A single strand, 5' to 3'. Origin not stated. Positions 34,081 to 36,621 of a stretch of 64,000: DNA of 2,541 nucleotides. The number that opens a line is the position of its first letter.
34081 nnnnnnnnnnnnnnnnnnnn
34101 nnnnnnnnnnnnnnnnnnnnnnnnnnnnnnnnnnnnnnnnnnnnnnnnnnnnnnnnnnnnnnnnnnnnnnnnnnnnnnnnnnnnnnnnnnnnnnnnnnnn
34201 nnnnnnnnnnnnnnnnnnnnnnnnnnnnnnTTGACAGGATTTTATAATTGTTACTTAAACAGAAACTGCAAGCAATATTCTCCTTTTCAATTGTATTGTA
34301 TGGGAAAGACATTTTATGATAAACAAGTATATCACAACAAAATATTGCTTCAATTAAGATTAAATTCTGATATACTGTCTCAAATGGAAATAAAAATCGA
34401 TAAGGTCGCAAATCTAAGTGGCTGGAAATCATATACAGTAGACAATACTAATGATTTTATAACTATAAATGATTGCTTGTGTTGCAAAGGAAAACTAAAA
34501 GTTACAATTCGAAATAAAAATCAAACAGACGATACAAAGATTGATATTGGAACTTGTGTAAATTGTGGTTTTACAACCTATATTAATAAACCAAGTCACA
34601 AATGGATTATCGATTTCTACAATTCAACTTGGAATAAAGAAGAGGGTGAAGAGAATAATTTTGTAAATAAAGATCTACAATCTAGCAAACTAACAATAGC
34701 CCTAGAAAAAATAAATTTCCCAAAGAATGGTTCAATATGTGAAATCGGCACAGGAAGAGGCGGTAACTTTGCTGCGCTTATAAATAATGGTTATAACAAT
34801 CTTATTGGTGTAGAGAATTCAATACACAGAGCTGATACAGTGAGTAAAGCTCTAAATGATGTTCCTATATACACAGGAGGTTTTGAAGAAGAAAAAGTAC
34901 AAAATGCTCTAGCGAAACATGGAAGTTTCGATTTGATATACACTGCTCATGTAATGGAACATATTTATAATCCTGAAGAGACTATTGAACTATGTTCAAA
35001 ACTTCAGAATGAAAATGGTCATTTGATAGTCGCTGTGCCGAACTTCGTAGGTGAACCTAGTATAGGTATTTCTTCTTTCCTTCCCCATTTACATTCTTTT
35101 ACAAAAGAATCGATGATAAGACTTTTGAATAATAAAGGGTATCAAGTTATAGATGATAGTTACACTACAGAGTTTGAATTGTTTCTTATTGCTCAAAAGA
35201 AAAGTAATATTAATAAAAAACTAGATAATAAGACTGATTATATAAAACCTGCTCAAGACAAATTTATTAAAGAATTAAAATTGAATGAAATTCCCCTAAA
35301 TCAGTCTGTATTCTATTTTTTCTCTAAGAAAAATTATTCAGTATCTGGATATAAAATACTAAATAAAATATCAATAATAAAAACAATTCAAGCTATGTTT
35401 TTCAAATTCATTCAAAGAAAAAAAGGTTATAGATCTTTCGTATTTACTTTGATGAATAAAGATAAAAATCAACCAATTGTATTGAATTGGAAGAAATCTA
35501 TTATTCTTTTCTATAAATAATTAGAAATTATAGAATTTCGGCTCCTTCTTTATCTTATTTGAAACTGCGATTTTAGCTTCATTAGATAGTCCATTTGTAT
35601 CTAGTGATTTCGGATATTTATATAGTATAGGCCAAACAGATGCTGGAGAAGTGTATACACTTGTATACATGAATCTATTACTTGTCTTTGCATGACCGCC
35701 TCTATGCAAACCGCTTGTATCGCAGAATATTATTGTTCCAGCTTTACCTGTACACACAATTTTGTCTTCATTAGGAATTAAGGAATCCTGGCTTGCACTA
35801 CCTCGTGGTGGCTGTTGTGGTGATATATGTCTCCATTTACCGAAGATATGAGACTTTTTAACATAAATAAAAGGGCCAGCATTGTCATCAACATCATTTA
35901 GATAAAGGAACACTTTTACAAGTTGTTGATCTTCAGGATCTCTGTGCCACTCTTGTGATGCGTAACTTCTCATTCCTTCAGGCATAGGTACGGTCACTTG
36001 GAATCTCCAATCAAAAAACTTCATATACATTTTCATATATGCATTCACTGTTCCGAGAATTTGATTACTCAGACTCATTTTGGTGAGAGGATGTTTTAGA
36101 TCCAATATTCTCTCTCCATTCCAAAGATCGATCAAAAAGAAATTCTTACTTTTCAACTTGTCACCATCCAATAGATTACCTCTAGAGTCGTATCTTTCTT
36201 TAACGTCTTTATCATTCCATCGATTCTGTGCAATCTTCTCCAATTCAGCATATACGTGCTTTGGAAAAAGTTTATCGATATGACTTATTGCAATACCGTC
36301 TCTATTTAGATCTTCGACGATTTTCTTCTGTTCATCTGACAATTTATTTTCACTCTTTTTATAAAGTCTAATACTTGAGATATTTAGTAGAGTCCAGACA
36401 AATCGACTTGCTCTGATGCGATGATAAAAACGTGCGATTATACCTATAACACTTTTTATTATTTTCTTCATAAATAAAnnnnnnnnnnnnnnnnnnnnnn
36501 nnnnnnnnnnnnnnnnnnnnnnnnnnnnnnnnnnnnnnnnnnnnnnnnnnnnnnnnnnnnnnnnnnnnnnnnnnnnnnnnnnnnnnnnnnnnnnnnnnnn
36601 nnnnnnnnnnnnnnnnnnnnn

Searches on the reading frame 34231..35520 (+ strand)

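Call 8: search_protein_families(library=pfam, proteins=[window:34231-35520:+], max_evalue=0.001)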
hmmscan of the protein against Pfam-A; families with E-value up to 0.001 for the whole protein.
window:34231-35520:+ (429 aa): 5 families
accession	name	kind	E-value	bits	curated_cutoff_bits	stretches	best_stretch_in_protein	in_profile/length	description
PF13489.12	Methyltransf_23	-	4.5e-14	53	27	1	160-307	19-162/164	Methyltransferase domain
PF08241.18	Methyltransf_11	-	1.4e-07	32.5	21.2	1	171-267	2-95/95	Methyltransferase domain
PF08242.18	Methyltransf_12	-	2.6e-06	28.5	30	1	171-265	2-98/98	Methyltransferase domain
PF13847.12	Methyltransf_31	-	3.6e-06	27.1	27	1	165-271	3-113/145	Methyltransferase domain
PF13649.12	Methyltransf_25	-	5.8e-05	24.2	27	1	169-257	1-91/97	Methyltransferase domain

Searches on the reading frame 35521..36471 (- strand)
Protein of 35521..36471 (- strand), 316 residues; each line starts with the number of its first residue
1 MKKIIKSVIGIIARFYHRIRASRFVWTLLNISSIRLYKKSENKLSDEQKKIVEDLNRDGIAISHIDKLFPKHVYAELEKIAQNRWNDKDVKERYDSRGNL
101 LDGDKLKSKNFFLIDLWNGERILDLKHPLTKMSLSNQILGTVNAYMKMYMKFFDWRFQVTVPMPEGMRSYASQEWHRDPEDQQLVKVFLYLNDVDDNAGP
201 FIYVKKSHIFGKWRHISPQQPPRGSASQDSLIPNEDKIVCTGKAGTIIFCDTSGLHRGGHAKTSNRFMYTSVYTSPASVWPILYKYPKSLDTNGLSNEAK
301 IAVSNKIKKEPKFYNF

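Call 8: search_protein_families(library=pfam, proteins=[window:35521-36471:-], max_evalue=0.001)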
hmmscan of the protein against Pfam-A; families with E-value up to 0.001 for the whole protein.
window:35521-36471:- (316 aa): 1 family
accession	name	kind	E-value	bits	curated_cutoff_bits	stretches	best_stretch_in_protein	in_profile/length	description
PF05721.19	PhyH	-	9.8e-05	23.2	22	1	75-264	23-208/213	Phytanoyl-CoA dioxygenase (PhyH)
